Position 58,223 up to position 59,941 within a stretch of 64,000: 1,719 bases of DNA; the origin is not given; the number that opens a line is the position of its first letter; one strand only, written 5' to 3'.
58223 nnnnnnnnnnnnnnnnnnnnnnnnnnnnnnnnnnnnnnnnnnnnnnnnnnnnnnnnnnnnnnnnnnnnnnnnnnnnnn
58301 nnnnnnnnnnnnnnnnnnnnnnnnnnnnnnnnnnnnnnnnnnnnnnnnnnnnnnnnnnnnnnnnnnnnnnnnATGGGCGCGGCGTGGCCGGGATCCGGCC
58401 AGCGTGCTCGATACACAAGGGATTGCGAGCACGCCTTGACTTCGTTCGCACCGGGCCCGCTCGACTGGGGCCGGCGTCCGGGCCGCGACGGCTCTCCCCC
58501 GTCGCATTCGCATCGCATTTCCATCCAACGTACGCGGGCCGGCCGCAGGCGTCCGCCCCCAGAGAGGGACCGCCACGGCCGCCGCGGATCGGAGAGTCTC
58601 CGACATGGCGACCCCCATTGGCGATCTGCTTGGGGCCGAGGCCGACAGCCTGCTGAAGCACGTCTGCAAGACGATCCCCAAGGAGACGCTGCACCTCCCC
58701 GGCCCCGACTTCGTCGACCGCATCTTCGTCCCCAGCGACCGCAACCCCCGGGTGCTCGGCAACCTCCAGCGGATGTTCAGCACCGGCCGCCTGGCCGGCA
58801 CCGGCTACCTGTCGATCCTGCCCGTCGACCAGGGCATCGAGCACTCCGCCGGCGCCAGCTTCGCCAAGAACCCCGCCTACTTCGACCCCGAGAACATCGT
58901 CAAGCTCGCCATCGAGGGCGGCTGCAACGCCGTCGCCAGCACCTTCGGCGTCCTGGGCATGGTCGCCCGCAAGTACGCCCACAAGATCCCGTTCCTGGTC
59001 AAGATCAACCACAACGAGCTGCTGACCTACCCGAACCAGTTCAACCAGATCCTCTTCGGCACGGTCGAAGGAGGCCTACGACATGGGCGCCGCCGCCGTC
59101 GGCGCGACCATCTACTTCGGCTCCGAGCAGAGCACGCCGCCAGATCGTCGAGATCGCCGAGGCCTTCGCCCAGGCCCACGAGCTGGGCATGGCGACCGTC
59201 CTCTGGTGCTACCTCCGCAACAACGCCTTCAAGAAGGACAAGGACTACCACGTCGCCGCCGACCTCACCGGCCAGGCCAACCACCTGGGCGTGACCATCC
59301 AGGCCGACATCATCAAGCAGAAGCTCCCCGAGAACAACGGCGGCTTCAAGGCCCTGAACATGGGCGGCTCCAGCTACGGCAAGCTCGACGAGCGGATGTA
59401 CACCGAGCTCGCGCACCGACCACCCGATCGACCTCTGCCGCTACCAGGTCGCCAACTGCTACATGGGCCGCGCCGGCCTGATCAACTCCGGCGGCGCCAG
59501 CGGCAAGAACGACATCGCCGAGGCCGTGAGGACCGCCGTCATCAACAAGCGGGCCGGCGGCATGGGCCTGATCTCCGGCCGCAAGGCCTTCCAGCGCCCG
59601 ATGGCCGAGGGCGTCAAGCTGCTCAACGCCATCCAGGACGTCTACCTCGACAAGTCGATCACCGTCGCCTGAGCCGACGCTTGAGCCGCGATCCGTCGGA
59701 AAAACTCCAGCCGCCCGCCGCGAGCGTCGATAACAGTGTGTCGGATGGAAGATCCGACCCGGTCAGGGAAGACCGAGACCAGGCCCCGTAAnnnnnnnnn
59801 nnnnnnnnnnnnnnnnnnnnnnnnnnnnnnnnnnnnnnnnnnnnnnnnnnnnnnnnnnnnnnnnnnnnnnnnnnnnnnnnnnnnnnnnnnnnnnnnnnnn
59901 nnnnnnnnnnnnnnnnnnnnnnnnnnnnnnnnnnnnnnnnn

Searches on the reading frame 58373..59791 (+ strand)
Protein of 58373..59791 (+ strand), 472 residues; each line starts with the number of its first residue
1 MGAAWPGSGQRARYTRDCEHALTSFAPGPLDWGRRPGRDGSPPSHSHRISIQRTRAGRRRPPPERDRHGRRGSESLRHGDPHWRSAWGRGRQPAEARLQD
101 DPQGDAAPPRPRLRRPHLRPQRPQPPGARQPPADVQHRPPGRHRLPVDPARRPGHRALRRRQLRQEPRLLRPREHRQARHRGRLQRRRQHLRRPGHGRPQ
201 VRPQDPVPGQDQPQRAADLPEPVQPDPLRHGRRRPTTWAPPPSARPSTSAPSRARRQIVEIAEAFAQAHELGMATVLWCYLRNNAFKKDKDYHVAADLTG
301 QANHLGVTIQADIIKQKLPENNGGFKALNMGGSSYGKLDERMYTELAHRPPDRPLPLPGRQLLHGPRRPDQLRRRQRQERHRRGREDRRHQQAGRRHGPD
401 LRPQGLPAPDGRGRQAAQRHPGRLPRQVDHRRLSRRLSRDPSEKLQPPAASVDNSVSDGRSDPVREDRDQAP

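Call 8: search_protein_families(library=pfam, proteins=[window:58373-59791:+], max_evalue=0.01)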
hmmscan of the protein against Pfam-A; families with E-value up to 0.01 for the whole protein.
window:58373-59791:+ (472 aa): 1 family
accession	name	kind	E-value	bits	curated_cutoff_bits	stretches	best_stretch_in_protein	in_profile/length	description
PF01791.15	DeoC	-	4.7e-16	59.6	23.8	1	253-330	106-169/229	DeoC/LacD family aldolase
